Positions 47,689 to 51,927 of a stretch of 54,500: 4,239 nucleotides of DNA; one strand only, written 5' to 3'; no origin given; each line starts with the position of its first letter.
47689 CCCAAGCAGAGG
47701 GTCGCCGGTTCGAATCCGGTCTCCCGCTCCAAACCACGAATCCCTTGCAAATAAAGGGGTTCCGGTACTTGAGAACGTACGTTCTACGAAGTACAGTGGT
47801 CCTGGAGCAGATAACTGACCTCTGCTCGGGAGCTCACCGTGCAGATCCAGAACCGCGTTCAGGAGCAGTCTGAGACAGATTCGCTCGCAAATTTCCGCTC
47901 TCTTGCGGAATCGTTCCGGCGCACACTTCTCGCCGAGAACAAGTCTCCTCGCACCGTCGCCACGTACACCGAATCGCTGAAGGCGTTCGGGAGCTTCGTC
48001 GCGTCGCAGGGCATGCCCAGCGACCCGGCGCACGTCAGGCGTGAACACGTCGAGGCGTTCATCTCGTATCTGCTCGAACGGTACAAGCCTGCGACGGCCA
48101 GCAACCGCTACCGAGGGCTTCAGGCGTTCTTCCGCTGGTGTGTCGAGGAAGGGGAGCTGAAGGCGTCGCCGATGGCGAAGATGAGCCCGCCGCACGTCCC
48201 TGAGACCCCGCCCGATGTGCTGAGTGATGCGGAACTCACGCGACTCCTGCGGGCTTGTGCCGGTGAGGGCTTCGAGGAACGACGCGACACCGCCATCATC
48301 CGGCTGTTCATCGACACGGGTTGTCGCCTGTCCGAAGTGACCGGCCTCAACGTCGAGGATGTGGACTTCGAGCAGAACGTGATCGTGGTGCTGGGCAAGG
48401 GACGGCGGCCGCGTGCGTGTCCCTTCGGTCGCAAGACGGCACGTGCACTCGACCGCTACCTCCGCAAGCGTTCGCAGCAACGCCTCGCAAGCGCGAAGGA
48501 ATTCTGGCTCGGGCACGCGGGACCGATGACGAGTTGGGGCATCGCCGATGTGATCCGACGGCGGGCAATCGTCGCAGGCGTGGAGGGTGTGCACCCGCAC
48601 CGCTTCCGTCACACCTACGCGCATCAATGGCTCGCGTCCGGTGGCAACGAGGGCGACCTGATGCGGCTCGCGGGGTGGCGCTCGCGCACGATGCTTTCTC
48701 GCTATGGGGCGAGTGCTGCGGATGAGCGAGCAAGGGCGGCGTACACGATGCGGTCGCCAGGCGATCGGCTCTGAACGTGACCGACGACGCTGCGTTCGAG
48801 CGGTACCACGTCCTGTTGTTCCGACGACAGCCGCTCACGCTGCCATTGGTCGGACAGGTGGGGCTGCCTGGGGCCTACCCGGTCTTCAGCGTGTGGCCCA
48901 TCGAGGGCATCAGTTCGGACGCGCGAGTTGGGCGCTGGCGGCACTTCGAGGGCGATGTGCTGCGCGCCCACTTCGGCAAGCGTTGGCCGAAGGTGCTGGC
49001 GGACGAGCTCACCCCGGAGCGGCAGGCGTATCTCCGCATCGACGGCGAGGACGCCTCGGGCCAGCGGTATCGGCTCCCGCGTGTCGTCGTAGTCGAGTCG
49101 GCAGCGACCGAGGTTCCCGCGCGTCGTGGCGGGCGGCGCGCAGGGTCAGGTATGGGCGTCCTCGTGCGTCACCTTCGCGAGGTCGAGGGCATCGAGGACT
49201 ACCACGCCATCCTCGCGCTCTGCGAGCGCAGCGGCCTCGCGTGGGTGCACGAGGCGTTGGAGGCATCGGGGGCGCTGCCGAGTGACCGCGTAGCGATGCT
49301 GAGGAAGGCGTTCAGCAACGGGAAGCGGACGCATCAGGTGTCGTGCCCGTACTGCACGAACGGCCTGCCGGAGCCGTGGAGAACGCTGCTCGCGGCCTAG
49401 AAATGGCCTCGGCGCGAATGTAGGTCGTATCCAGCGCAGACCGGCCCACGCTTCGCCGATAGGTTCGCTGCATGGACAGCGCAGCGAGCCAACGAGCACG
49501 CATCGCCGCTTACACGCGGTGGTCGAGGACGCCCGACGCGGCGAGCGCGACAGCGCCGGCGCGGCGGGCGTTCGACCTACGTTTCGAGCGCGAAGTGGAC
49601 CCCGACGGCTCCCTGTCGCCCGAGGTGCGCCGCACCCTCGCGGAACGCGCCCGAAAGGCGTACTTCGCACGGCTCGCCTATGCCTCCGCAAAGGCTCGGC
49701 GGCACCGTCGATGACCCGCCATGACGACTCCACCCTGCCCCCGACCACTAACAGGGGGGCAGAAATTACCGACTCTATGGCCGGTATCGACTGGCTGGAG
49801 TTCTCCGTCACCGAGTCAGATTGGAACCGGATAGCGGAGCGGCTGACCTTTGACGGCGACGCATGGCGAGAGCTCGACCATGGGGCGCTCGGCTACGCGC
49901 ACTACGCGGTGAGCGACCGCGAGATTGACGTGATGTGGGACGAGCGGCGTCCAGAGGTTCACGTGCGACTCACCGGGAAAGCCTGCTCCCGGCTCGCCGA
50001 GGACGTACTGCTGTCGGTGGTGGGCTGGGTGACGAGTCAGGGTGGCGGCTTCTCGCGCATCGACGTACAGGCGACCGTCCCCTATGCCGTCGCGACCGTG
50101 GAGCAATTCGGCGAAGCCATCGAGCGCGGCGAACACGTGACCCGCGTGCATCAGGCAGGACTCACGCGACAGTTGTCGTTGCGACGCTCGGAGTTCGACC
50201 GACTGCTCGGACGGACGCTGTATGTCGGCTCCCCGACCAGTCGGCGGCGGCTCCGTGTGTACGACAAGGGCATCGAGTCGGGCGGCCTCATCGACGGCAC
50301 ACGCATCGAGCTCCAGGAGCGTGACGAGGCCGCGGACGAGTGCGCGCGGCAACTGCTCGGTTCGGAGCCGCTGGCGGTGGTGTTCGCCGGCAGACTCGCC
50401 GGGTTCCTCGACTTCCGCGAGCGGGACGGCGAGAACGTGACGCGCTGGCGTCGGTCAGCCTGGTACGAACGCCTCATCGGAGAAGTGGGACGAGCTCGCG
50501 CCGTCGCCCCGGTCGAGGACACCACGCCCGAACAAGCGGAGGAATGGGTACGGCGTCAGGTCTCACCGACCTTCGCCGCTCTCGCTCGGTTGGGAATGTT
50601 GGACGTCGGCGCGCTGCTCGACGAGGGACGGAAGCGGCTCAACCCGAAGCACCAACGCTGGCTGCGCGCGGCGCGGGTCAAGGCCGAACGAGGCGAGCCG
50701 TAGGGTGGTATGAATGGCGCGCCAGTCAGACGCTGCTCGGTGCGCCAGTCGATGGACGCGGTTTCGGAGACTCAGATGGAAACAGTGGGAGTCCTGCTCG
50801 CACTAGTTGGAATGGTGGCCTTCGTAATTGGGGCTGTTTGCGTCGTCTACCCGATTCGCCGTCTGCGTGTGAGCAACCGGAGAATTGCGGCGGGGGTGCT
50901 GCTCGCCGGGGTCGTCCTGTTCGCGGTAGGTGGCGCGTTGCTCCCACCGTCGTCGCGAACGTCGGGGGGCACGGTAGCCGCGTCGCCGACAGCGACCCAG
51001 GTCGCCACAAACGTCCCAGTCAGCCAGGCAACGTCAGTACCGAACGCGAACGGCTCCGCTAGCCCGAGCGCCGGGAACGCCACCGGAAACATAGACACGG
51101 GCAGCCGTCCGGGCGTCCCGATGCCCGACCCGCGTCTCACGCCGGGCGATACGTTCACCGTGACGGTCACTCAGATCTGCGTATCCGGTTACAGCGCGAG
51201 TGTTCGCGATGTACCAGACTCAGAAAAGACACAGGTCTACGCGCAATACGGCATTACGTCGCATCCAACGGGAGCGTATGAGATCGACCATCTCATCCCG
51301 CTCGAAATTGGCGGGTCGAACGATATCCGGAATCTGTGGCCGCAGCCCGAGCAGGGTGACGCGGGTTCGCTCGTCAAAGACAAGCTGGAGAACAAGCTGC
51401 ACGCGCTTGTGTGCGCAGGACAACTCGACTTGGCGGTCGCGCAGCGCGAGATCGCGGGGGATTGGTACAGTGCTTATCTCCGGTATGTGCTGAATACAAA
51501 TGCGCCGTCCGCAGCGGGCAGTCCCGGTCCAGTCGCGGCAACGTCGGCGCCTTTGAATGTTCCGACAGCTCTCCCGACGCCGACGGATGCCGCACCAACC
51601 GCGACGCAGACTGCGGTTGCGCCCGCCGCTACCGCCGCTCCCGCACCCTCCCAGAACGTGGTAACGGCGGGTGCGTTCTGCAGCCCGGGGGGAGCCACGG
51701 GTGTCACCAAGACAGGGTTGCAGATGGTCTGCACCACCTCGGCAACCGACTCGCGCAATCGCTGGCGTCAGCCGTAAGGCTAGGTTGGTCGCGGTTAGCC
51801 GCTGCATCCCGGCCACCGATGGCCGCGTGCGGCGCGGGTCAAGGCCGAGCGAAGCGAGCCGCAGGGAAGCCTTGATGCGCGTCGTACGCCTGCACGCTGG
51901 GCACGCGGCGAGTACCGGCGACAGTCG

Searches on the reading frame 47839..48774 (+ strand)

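Call 79: search_protein_families(library=pfam, proteins=[window:47839-48774:+], max_evalue=0.001)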
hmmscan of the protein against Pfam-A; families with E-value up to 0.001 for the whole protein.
window:47839-48774:+ (311 aa): 4 families
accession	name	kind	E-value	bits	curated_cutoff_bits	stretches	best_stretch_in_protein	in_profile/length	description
PF00589.27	Phage_integrase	-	1.5e-25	90.4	27.1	1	127-293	2-169/172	Phage integrase family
PF13495.12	Phage_int_SAM_4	-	4e-12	46.8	27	1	22-103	1-80/85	Phage integrase, N-terminal SAM-like domain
PF02899.23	Phage_int_SAM_1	-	1.5e-07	32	22.3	1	24-105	2-83/83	Phage integrase, N-terminal SAM-like domain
PF13102.12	Phage_int_SAM_5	-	9e-05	23.2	22.3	1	33-113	15-94/98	Phage integrase SAM-like domain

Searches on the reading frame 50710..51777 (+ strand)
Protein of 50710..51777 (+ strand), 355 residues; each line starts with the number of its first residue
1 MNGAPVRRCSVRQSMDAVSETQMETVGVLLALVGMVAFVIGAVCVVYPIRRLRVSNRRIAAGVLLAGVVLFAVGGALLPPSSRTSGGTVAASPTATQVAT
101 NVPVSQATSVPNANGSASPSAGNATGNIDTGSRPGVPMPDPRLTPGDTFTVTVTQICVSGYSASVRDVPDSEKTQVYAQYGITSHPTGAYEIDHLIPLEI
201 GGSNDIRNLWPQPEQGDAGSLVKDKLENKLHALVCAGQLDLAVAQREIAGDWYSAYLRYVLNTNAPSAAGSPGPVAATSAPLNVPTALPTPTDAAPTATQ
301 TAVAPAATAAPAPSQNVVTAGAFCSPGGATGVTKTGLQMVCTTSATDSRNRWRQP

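Call 79: search_protein_families(library=pfam, proteins=[window:50710-51777:+], max_evalue=0.001)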
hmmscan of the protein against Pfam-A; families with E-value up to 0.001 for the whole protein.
window:50710-51777:+ (355 aa): 1 family
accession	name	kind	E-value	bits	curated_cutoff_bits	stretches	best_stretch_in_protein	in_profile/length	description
PF06912.16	DUF1275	-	0.00076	19.8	25.4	0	26-102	45-115/193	Protein of unknown function (DUF1275)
